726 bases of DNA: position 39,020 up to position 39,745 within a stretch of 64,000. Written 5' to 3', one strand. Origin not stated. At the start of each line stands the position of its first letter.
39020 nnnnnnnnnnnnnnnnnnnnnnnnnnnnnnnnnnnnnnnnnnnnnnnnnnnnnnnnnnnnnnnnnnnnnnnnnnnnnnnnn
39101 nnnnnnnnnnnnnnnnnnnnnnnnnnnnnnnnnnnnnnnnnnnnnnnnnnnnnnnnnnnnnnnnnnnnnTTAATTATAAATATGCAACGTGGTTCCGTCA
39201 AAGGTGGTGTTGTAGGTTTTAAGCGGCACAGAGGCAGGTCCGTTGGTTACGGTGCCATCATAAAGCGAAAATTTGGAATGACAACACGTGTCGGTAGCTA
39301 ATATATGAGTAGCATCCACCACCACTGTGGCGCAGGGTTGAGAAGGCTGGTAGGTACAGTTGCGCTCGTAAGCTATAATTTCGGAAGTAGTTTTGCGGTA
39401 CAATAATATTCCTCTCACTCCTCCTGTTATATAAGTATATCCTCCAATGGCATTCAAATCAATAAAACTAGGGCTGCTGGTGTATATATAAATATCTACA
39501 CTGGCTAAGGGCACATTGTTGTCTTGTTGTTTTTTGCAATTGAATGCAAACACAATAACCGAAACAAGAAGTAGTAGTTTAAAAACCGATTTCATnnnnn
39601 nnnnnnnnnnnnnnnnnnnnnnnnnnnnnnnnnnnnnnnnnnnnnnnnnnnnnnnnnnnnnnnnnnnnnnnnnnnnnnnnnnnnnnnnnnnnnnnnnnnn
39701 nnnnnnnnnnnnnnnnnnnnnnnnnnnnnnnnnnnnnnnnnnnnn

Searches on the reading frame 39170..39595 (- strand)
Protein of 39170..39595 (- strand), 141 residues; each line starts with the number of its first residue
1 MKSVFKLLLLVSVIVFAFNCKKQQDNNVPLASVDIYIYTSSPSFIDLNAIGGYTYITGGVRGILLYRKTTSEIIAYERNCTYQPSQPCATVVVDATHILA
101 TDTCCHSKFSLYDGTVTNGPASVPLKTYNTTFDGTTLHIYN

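Call 10: search_protein_families(library=pfam, proteins=[window:39170-39595:-], max_evalue=0.001)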
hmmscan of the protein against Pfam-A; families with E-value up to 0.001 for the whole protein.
window:39170-39595:- (141 aa): 0 families

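Call 98: search_protein_families(library=ncbifam, proteins=[window:39170-39595:-], max_evalue=0.001)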
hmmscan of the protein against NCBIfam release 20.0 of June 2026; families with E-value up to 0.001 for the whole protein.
window:39170-39595:- (141 aa): 0 families

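Call 104: search_solved_structures(query=window:39170-39595:-, max_evalue=10, show_alignments=1)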
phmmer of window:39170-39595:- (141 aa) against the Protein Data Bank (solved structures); distinct sequences matched with E-value up to 10: 5.
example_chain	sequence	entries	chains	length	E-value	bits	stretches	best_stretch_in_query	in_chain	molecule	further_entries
3dqy_A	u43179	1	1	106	0.13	15.3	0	86-116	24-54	Toluene 1,2-dioxygenase system ferredoxin subunit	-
4emj_B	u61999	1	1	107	0.14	15.2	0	86-116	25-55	Toluene 1,2-dioxygenase system ferredoxin subunit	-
2e4p_A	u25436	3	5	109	0.37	13.8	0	84-120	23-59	Biphenyl dioxygenase ferredoxin subunit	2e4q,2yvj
8hn2_A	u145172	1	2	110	0.63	13.1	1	100-133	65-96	Cytochrome b6-f complex iron-sulfur subunit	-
2i7f_A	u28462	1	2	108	0.78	12.8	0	108-133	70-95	Ferredoxin component of dioxygenase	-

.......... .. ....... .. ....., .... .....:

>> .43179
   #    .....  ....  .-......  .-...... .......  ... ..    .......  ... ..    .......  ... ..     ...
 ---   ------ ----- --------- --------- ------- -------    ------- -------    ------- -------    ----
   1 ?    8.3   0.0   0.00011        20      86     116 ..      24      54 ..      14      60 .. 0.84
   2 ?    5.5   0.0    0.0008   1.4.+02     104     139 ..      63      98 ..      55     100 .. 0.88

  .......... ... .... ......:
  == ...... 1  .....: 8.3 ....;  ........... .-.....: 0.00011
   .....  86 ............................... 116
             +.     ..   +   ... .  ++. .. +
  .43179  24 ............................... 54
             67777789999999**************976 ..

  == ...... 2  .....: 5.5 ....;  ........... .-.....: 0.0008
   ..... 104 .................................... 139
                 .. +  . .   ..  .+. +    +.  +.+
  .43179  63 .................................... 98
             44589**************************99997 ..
